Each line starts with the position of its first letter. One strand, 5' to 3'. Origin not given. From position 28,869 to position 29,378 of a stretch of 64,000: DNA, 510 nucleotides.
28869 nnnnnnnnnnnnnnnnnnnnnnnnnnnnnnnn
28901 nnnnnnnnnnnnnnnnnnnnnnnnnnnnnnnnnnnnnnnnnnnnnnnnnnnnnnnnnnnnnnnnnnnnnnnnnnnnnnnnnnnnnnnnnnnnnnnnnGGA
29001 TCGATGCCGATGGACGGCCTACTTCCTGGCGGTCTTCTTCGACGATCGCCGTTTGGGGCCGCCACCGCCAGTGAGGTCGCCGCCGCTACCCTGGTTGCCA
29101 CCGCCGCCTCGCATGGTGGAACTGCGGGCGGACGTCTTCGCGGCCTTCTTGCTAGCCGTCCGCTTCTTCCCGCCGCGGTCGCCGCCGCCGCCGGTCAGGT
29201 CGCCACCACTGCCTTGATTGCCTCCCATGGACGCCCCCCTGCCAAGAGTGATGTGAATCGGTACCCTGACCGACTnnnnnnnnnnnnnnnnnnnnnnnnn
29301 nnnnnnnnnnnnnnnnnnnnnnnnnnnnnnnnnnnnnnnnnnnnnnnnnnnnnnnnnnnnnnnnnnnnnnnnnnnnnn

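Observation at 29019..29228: Tandem peptide repeat maintained at the protein level despite synonymous DNA divergence; possibly two peptides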

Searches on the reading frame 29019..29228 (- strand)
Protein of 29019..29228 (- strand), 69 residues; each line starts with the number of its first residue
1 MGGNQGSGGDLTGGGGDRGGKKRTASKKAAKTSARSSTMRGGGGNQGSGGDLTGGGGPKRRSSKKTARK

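Call 4: search_protein_families(library=pfam, proteins=[window:29019-29228:-], max_evalue=1)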
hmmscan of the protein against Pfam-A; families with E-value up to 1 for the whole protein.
window:29019-29228:- (69 aa): 0 families

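Call 6: search_protein_families(library=ncbifam, proteins=[window:29019-29228:-], max_evalue=1)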
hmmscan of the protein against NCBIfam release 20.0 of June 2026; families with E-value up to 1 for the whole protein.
window:29019-29228:- (69 aa): 0 families

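Call 8: find_homologous_proteins(query=window:29019-29228:-, max_evalue=0.01)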
Query window:29019-29228:-: 124 candidates shared short words with the query, none scored E <= 0.01.

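Call 16: search_protein_families(library=padloc, proteins=[window:29019-29228:-], max_evalue=0.01)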
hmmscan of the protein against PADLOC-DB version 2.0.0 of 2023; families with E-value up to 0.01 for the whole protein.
window:29019-29228:- (69 aa): 0 families

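Call 73: search_protein_families(library=pfam, alignment_id=A4, max_evalue=1)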
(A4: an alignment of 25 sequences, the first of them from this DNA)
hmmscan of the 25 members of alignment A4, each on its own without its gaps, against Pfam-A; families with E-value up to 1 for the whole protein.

A. member 1, seq(69 aa): 0 families

B. families by the number of members that match (of 25 scanned): 6 families
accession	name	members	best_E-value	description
PF07382.16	HC2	2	2e-06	Histone H1-like nucleoprotein HC2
PF02095.21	Extensin_1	1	0.00018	Extensin-like protein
PF20069.4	DUF6465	1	0.036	Family of unknown function (DUF6465)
PF21784.3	Bflower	1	0.11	4-fold beta flower protein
PF05518.16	Totivirus_coat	1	0.19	Totivirus coat protein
PF07172.16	GRP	1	0.23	Glycine rich protein family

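Call 74: search_protein_representatives(protein=window:29019-29228:-)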
Query: 69 residues. Proteins with E-value up to 0.001 (for the whole library): 0; up to 1e-10: 0; up to 1e-30: 0. The best 0 are listed.
